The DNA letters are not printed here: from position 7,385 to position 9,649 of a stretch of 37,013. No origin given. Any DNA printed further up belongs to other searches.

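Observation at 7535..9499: Collagen-like triple-helix stalk fused to an octahaem HAO-like cytochrome on a lipid anchor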

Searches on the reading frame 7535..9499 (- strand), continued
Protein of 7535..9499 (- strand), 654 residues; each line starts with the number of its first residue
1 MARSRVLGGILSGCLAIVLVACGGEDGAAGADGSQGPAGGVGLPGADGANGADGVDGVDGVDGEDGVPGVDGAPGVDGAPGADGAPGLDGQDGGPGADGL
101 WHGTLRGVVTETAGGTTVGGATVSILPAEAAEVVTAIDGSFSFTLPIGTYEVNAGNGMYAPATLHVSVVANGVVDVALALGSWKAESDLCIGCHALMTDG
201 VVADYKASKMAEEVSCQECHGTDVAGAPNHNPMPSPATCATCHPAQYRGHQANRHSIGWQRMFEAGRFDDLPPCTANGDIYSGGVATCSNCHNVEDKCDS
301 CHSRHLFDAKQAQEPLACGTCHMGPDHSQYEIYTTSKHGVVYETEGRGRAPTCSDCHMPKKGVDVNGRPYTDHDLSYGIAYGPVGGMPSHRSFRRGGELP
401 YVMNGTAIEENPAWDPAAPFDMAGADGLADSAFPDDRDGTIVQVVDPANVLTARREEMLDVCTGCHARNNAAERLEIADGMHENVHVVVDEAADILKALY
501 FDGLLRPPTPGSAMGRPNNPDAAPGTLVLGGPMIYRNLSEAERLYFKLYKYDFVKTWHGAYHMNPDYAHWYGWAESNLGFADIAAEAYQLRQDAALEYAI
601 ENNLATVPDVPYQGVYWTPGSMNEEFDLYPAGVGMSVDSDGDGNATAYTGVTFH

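Call 32: predict_structure(alignment_id=A1)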
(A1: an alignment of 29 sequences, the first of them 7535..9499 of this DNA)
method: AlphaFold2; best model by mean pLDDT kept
length: 654 residues; sequences in the alignment: 29
mean_pLDDT: 71.0   pTM: 0.60
mean pLDDT of the five models: 71.0, 68.5, 67.5, 62.9, 57.3
residues with pLDDT >= 90: 124; 70-90: 244; 50-70: 141; < 50: 145
segments of 3 or more residues with pLDDT < 50: 1-54, 59-62, 64-66, 72-99, 296-308, 324-326, 379-385, 507-535
pLDDT, mean of each block of 10 residues (from residue 1): 40 41 35 39 39 46 47 46 43 43 94 87 95 97 95 88 92 92 83 77 68 79 73 66 64 65 61 61 57 50 45 59 52 82 80 75 65 56 54 85 85 81 71 68 82 85 89 87 87 88 65 42 40 55 80 82 85 90 95 92 93 90 91 86 86 80
secondary structure, 60 per line:
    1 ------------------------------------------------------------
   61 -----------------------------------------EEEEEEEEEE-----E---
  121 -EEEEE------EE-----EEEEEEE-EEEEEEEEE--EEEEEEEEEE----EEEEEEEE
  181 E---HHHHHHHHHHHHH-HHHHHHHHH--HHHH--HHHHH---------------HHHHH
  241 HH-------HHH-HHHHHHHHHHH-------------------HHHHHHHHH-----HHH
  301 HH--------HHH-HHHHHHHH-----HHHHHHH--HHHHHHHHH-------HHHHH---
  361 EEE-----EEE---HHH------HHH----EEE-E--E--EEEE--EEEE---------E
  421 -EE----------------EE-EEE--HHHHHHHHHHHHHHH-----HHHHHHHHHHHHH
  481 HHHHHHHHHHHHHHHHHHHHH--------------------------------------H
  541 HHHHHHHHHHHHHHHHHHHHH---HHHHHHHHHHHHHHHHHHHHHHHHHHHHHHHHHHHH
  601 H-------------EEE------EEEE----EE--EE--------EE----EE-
elements in order (helices of 4 or more, strands of 3 or more residues): E102-111 E122-126 E140-146 E148-156 E159-168 E173-181 H185-197 H199-207 H210-213 H216-220 H236-242 H254-264 H284-292 H298-302 H315-322 H328-334 H337-345 H353-357 E361-363 E369-371 E391-393 E401-404 E407-410 E443-445 H448-462 H468-501 H540-561 H565-601 E615-617 E624-627

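Call 35: fold_search(model_id=the predicted structure, library=pdb)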
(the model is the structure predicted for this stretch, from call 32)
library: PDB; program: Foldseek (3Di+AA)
matches with E <= 10: 582; with E <= 0.001: 36
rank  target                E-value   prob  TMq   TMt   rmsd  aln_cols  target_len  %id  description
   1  6h5l_A                1.3e-14  1.00  0.42  0.53   8.2       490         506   26  Kuenenia stuttgartiensis reducing HAO-like protein complex Kustc0457/Kustc0458 (released 2019-04-10)
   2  4n4j                  3.6e-12  1.00  0.42  0.54   7.5       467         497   24  Kuenenia stuttgartiensis hydroxylamine oxidoreductase (released 2013-12-11)
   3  6hif_A                6.2e-12  1.00  0.41  0.49   6.5       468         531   21  Kuenenia stuttgartiensis hydrazine dehydrogenase complex (released 2019-04-17)
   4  6hif_I                6.5e-12  1.00  0.41  0.50   6.3       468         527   21  Kuenenia stuttgartiensis hydrazine dehydrogenase complex (released 2019-04-17)
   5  4n4m                  1.5e-11  1.00  0.42  0.54   7.7       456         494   24  Kuenenia stuttgartiensis hydroxylamine oxidoreductase soaked in phenyl hydrazine (released 2013-12-11)
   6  6t5e                  2.0e-11  1.00  0.40  0.57   5.7       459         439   22  Hydroxylamine Oxidoreductase from Brocadia fulgida (released 2020-11-18)
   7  4qo5                  2.0e-11  1.00  0.41  0.50   9.0       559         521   18  Hypothetical multiheme protein (released 2015-12-23)
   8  4n4n_A                5.1e-11  1.00  0.39  0.50   8.4       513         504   20  Nitrosomonas europea HAO (released 2013-12-11)
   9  4n4n_E                9.8e-11  1.00  0.40  0.51   8.0       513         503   21  Nitrosomonas europea HAO (released 2013-12-11)
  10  4fas_A                4.0e-10  1.00  0.38  0.48   9.9       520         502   20  Complex crystal structure of hydroxylamine oxidoreductase and NE1300 from Nitrosomonas europaea (released 2013-09-04)
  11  1fgj_A                5.5e-10  1.00  0.39  0.49   8.2       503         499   20  X-RAY STRUCTURE OF HYDROXYLAMINE OXIDOREDUCTASE (released 1998-03-04)
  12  2nsm                  8.5e-06  1.00  0.11  0.18   3.2        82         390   23  Crystal structure of the human carboxypeptidase N (Kininase I) catalytic domain (released 2007-04-24)
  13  6hif_Y                1.2e-05  1.00  0.11  0.77   1.3        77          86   25  Kuenenia stuttgartiensis hydrazine dehydrogenase complex (released 2019-04-17)
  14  1qmu_A                1.5e-05  1.00  0.11  0.19   1.2        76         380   33  Duck carboxypeptidase D domain II (released 2000-10-13)
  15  3mn8_D                2.4e-05  1.00  0.11  0.18   3.2        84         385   27  Structure of Drosophila melanogaster carboxypeptidase D isoform 1B short (released 2010-07-28)
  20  5aq0_B                6.7e-05  1.00  0.10  0.69   3.2        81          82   26  The structure of the Transthyretin-like domain of the first catalytic domain of the HUMAN Carboxypeptidase D (released 2016-09-28)
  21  5aq0_A                1.9e-04  1.00  0.10  0.69   3.2        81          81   26  The structure of the Transthyretin-like domain of the first catalytic domain of the HUMAN Carboxypeptidase D (released 2016-09-28)
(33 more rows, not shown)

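Call 63: find_encoding_contigs(protein=P0090, flank=6000, max_places=1)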
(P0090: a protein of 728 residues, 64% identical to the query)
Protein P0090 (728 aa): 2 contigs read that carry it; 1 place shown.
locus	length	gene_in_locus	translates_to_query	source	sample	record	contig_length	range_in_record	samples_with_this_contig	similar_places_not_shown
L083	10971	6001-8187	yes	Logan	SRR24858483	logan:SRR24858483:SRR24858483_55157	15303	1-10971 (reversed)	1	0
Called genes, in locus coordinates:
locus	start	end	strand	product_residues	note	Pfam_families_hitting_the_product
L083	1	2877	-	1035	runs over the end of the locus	PF00501:AMP-binding, PF13193:AMP-binding_C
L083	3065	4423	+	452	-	PF00512:HisKA, PF13581:HATPase_c_2 (weak), PF02518:HATPase_c, PF14501:HATPase_c_5 (weak)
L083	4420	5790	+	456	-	PF00072:Response_reg, PF00158:Sigma54_activat, PF14532:Sigma54_activ_2, PF07728:AAA_5 (weak), PF25601:AAA_lid_14, PF02954:HTH_8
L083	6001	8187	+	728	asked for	PF01391:Collagen, PF14522:Cytochrome_C7 (faint), PF09699:Paired_CXXCH_1 (weak)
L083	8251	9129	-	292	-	PF00072:Response_reg (weak)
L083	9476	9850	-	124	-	-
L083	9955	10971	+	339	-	?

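Call 64: find_encoding_contigs(protein=P0099, flank=6000, max_places=1)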
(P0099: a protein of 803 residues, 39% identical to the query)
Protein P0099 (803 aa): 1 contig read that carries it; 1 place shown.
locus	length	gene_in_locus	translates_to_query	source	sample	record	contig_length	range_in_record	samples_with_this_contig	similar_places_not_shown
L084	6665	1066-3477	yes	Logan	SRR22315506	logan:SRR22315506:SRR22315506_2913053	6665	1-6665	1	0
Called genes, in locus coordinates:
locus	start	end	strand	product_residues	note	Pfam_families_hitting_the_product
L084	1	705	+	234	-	?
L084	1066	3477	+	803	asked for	PF01391:Collagen (weak), PF13620:CarboxypepD_reg, PF09699:Paired_CXXCH_1 (faint), PF14522:Cytochrome_C7 (faint)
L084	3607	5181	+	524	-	PF21563:Mcp40H-20_sensor (faint), PF00672:HAMP (weak), PF07730:HisKA_3, PF13581:HATPase_c_2 (weak), PF02518:HATPase_c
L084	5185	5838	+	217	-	PF00072:Response_reg, PF08281:Sigma70_r4_2 (faint), PF00196:GerE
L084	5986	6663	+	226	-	?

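Call 65: find_encoding_contigs(protein=P0024, flank=10000, max_places=1)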
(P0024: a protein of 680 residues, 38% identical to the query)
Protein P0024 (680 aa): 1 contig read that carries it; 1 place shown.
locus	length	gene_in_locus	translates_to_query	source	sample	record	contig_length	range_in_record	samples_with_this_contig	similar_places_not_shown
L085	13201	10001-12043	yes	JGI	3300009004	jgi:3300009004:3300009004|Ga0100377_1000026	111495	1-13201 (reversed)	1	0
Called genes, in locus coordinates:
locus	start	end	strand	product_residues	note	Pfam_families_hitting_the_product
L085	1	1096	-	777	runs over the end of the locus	PF03176:MMPL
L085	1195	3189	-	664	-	PF00133:tRNA-synt_1, PF01406:tRNA-synt_1e, PF09334:tRNA-synt_1g, PF00133:tRNA-synt_1, PF19303:Anticodon_3, PF01588:tRNA_bind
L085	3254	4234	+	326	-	-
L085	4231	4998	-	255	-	PF13620:CarboxypepD_reg (faint)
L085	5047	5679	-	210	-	-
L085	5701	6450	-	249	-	-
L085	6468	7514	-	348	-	PF13485:Peptidase_MA_2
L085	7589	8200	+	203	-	-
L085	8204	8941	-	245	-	-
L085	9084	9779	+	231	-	PF04298:Zn_peptidase_2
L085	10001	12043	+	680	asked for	PF01391:Collagen, PF14522:Cytochrome_C7 (faint), PF13447:Multi-haem_cyto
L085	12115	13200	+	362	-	?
